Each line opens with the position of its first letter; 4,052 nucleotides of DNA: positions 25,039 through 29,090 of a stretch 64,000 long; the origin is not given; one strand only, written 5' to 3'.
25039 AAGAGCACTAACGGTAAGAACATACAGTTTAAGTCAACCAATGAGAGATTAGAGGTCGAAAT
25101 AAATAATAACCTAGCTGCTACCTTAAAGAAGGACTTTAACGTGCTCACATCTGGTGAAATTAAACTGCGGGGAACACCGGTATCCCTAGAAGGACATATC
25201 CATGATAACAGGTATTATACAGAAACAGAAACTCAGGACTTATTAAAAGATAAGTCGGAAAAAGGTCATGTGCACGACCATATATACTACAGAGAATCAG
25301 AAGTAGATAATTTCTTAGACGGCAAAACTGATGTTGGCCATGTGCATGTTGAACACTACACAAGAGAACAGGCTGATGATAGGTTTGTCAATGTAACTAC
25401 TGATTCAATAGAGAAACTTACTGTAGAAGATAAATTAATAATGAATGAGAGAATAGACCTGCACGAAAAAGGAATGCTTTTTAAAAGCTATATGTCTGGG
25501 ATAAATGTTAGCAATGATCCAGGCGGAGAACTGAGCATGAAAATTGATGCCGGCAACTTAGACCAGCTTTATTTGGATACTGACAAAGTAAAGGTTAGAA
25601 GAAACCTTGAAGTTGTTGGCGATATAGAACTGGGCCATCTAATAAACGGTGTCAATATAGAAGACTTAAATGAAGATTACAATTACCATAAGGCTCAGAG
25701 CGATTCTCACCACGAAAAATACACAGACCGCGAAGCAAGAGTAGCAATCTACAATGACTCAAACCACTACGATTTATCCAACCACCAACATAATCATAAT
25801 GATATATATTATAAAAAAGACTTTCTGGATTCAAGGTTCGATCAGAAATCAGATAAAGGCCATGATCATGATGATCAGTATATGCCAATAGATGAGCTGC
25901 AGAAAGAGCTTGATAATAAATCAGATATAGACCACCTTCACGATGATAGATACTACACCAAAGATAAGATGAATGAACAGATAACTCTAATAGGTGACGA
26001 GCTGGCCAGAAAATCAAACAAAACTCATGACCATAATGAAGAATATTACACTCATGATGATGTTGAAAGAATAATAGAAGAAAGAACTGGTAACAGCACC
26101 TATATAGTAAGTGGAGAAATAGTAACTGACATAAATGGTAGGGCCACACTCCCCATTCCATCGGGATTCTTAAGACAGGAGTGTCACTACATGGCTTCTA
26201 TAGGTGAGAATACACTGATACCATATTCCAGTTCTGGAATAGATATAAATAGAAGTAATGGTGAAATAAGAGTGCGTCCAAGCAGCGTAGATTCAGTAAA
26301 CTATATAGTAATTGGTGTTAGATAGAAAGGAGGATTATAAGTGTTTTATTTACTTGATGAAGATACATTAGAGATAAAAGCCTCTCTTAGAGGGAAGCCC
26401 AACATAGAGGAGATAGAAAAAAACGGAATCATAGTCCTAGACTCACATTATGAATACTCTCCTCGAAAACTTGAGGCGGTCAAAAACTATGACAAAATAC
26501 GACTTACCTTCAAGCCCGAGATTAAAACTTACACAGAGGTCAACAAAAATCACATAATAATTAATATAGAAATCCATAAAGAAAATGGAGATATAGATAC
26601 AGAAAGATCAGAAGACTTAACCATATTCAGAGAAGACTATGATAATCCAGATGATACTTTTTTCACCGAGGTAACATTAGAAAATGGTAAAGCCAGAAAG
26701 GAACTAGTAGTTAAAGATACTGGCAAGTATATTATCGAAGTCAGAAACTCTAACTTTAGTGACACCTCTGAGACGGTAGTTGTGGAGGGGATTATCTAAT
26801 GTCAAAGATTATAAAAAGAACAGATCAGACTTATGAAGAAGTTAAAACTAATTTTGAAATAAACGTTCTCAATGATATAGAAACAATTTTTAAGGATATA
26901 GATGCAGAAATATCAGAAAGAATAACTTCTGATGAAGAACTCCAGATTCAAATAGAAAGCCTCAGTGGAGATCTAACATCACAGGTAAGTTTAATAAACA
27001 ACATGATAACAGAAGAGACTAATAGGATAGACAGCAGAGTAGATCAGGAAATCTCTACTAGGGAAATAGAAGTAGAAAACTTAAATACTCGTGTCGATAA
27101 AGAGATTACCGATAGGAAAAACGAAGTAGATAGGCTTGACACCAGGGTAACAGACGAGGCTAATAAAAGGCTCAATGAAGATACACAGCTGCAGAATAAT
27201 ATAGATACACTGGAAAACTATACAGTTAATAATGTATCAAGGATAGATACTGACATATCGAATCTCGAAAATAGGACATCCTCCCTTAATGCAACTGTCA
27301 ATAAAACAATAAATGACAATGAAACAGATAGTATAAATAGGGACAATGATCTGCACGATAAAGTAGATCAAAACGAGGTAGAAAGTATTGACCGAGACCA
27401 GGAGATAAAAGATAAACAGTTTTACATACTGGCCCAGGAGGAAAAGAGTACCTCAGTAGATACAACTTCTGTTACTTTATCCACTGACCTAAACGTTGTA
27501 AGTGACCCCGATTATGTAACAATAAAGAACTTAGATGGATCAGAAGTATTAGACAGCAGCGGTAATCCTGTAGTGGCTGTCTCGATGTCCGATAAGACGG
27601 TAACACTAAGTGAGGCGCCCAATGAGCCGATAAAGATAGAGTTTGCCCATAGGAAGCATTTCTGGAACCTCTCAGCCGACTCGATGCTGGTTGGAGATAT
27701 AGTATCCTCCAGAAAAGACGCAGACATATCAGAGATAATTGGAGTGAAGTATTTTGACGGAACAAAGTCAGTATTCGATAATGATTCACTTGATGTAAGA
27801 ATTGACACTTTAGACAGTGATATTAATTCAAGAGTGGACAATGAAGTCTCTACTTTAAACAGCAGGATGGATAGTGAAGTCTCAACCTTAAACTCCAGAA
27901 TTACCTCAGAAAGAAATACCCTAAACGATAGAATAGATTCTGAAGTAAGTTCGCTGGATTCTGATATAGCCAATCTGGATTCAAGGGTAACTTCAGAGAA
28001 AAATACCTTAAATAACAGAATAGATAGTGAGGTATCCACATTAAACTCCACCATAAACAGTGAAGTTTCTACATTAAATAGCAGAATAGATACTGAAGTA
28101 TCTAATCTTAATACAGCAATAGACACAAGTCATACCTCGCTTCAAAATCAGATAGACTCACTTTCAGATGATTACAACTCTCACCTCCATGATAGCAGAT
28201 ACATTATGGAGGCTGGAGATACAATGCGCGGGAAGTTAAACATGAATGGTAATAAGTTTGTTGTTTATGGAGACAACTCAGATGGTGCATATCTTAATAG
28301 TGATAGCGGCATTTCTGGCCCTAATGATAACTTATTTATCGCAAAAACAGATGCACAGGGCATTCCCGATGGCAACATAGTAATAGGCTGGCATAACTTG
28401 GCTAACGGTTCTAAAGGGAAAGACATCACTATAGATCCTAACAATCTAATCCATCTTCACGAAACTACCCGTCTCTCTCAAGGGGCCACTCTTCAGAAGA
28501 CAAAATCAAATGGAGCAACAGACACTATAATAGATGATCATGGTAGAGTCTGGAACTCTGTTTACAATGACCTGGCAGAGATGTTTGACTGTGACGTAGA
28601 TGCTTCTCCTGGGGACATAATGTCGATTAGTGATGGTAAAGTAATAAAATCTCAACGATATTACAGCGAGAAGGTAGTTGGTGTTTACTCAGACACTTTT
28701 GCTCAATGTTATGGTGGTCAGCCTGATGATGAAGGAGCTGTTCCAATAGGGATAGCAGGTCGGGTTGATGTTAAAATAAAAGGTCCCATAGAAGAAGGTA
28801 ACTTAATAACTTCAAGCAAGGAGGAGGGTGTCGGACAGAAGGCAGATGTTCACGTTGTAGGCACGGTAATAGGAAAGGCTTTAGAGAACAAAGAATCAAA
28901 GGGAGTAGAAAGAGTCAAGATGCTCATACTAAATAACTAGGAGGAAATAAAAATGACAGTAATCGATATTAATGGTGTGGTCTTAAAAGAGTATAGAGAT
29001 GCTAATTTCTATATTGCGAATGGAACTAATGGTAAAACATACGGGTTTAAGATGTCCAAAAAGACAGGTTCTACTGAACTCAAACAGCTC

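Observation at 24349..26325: Histidine-rich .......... repeat arrays in the fibers (probable metal-coordinating fiber shaft)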

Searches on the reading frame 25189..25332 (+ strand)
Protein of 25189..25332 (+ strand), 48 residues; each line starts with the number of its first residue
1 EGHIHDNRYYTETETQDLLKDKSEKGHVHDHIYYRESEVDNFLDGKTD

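Call 22: search_solved_structures(query=A1, max_evalue=10, show_alignments=5)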
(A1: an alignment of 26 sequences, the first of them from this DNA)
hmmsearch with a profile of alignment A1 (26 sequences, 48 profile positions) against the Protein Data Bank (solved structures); distinct sequences matched with E-value up to 10: 3.
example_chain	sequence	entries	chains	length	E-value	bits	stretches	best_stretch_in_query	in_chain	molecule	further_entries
8hqz_d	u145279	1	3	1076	0.016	18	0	10-25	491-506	L-shaped tail fiber assembly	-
8gac_A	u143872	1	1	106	0.45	13.4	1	12-32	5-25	CTLA-4 binder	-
6v8i_BN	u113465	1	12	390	1.2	12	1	25-38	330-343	Fiber Upper, gp68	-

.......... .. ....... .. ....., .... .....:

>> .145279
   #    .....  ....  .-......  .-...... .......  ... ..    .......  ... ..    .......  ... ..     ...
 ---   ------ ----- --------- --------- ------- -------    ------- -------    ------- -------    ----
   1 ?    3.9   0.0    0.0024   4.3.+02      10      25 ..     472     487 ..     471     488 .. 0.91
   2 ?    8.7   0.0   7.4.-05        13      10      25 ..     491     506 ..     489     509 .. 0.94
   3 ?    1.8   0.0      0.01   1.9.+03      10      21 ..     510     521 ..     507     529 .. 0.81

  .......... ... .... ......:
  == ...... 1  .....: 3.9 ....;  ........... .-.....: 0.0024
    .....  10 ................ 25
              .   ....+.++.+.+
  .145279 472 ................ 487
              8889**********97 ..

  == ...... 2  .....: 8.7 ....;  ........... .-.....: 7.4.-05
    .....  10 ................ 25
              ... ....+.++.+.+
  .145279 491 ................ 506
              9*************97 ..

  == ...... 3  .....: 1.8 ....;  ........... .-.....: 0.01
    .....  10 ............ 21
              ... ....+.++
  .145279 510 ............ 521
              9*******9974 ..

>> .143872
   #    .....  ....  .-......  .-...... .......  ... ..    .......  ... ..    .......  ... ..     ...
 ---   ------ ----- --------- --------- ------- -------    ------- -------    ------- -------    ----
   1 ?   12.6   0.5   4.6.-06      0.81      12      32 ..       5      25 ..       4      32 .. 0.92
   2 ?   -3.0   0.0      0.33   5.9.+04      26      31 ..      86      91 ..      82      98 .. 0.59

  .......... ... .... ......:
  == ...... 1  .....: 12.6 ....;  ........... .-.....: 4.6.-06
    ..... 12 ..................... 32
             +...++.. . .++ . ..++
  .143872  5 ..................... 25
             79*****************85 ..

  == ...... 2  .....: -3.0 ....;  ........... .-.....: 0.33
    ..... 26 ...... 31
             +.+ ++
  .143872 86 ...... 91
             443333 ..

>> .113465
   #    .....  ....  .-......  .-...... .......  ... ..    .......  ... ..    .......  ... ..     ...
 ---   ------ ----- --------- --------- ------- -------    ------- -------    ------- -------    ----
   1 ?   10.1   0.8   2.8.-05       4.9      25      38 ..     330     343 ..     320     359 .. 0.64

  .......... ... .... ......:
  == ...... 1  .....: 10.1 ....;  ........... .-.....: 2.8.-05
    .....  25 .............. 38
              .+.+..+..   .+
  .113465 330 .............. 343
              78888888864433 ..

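Call 44: search_protein_representatives(alignment_id=A1)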
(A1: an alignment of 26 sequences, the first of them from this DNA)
Query: 26 sequences, 48 profile positions. Proteins with E-value up to 0.001 (for the whole library): 6928; up to 1e-10: 2442; up to 1e-30: 406. The best 150 are listed.
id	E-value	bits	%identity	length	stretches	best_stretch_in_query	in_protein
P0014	3.0e-222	734.3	-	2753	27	15-47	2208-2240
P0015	4.1e-221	730.7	-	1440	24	3-48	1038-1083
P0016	2.3e-186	619.5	-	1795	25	3-45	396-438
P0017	2.2e-173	577.9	-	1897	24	2-44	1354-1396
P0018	5.6e-160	535.0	-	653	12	2-48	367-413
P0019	4.1e-155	519.4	-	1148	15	2-31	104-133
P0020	4.5e-148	496.9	-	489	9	2-48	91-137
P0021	2.5e-142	478.5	-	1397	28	8-43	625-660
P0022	4.4e-134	452.1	-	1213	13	2-48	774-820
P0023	1.0e-131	444.5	-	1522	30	8-43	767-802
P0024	2.5e-129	436.9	-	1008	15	2-48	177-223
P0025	2.4e-127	430.5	-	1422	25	7-44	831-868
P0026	4.9e-127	429.5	-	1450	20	2-30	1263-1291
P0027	1.3e-119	405.8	-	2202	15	2-48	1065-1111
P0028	8.7e-117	396.7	-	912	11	2-47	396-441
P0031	7.2e-116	393.8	-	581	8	2-47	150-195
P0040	6.6e-101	345.9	-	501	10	2-48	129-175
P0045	2.6e-94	324.8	-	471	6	2-48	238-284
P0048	4.2e-87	301.7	-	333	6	2-48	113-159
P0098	3.4e-61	218.7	-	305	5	2-48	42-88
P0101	1.8e-59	213.2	-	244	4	2-47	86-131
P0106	2.2e-58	209.7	-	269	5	2-47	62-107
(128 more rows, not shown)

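Call 45: search_protein_families(library=pfam, proteins=[P0015, P0018, P0020, P0031, P0040, P0045, P0048, P0101, P0106, P0098], max_evalue=0.001)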
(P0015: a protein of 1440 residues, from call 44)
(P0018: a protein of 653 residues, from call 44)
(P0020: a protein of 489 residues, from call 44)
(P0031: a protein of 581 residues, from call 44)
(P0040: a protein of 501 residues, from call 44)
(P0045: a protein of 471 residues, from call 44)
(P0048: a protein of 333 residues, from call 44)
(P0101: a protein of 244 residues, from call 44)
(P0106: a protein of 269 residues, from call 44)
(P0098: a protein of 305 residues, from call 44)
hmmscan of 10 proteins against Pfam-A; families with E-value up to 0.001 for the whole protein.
P0015 (1440 aa): 1 family
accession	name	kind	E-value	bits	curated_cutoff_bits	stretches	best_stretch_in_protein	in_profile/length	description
PF12789.12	PTR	-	1.6e-07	31.7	27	0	1049-1090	16-55/60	Phage tail repeat like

P0018 (653 aa): 3 families
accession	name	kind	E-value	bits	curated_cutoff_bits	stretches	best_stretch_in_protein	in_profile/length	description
PF17878.8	ssDBP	-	7.1e-09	35.9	27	0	95-129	24-58/81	Phage single-stranded DNA-binding protein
PF12789.12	PTR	-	8.2e-08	32.6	27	0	408-443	21-54/60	Phage tail repeat like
PF09867.14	TagF_N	-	0.0008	19.8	27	0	333-379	65-112/135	TagF N-terminal domain, Type VI secretion system-associated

P0020 (489 aa): 2 families
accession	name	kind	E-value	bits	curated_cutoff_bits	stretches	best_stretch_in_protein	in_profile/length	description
PF08439.15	Peptidase_M3_N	-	2.1e-08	34.7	25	0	78-102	40-64/70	Oligopeptidase F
PF12789.12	PTR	-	0.00033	21.1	27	0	51-94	12-53/60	Phage tail repeat like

P0031 (581 aa): 2 families
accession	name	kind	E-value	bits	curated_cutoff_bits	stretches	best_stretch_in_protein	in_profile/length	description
PF08439.15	Peptidase_M3_N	-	1.2e-05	25.8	25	0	188-212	43-67/70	Oligopeptidase F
PF01391.23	Collagen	-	0.00014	22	27.2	1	78-102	31-55/60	Collagen triple helix repeat (20 copies)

P0040 (501 aa): 2 families
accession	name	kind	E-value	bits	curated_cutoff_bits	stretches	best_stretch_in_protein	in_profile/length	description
PF12789.12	PTR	-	7.5e-20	71.2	27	5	411-453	2-44/60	Phage tail repeat like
PF24243.1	Phage_tail_C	-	3.5e-05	23.5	23.7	1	478-496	7-25/26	Phage tail tip domain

P0045 (471 aa): 1 family
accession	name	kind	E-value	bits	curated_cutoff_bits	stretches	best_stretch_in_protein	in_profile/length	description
PF21982.2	RecX_HTH1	-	3.1e-08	33.9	26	0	268-282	12-26/40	RecX, first three-helix domain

P0048 (333 aa): 1 family
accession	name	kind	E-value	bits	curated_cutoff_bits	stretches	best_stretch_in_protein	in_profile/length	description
PF12789.12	PTR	-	9.2e-13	48.5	27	1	47-92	10-53/60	Phage tail repeat like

P0101 (244 aa): 0 families

P0106 (269 aa): 1 family
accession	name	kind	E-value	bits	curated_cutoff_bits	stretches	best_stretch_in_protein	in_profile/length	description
PF18454.7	Mtd_N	-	9.4e-07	29.1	26.3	1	18-40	14-36/37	Major tropism determinant N-terminal domain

P0098 (305 aa): 1 family
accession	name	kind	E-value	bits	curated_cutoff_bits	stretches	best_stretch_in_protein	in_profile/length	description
PF12789.12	PTR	-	2e-05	25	27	0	86-141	2-53/60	Phage tail repeat like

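Call 63: find_homologous_proteins(query=A1, max_evalue=0.00001)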
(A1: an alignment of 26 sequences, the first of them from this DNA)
Query A1 (26 sequences) (48 aa, profile of the alignment): 1 proteins with E <= 0.00001 among 191 candidates.
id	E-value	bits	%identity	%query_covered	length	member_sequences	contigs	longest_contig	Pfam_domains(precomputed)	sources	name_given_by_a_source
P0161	2.8e-16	77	63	79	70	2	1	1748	-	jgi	jgi:hypothetical protein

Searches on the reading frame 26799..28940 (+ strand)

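Call 4: search_protein_families(library=pfam, proteins=[window:26799-28940:+], max_evalue=1)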
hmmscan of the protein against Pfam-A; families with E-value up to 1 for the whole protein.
window:26799-28940:+ (713 aa): 13 families
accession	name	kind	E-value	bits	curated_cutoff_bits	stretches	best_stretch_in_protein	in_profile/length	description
PF04513.17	Baculo_PEP_C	-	8e-08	32.9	38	2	334-407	39-111/140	Baculovirus polyhedron envelope protein, PEP, C terminus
PF01442.23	Apolipoprotein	-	1.6e-06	28.4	90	1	344-457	51-157/190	Apolipoprotein A1/A4/E domain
PF07798.16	CCDC90-like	-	3.4e-05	24.2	33.5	3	343-420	81-147/175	Coiled-coil domain-containing protein 90-like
PF20277.3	CTD11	-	0.00013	22.9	27.7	1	362-460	8-107/138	C-terminal domain 11 of the ABC-three component (ABC-3C) systems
PF06705.16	SF-assemblin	-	0.00018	21.4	30.6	3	396-459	57-119/247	SF-assemblin/beta giardin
PF02601.20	Exonuc_VII_L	-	0.0017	18.4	35.9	2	339-459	153-266/315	Exonuclease VII, large subunit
PF14362.11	DUF4407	-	0.0057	16.4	31.3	1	353-461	113-227/297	Domain of unknown function (DUF4407)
PF09267.15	Dict-STAT-coil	-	0.065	14.1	22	0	402-438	34-66/114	Dictyostelium STAT, coiled coil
PF16888.10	YwqH-like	-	0.2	12.3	33.7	0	120-169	68-113/123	YwqH-like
PF24533.1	Tri-helical_Ada2b_C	-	0.2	12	27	1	263-289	22-48/55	Ada2b-like, C-terminal tri-helical domain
PF05597.16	Phasin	-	0.28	11.7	28.8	0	338-409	47-115/126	Poly(hydroxyalcanoate) granule associated protein (phasin)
PF03952.21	Enolase_N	-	0.7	10.5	35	1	242-267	1-26/131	Enolase, N-terminal domain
PF09769.14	ApoO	-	0.96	9.8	31.4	0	399-470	7-74/131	Apolipoprotein O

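Call 5: search_protein_families(library=phrogs, proteins=[window:26799-28940:+], max_evalue=0.01)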
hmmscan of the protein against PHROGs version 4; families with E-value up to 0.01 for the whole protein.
window:26799-28940:+ (713 aa): 1 family
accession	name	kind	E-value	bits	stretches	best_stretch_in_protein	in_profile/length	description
phrog_17155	-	unknown function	4.1e-11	44.1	2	379-465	115-197/277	-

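Call 10: search_protein_families(library=ncbifam, proteins=[window:26799-28940:+], max_evalue=1)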
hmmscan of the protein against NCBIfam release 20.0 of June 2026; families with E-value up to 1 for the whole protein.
window:26799-28940:+ (713 aa): 4 families
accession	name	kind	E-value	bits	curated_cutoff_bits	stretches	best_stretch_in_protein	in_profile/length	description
NF033914.0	antiphage_ZorA_1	subfamily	0.0015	16.9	190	1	343-457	383-486/619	anti-phage ZorAB system protein ZorA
NF033930.1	pneumo_PspA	exception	0.13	10.9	850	1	347-443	263-352/659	pneumococcal surface protein A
NF045780.1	TrlF_fam_ATP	equivalog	0.16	10.6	350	1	359-462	505-615/944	TrlF family AAA-like ATPase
NF004434.0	PRK05771.3-3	equivalog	0.85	8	777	1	51-180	33-165/686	V-type ATP synthase subunit I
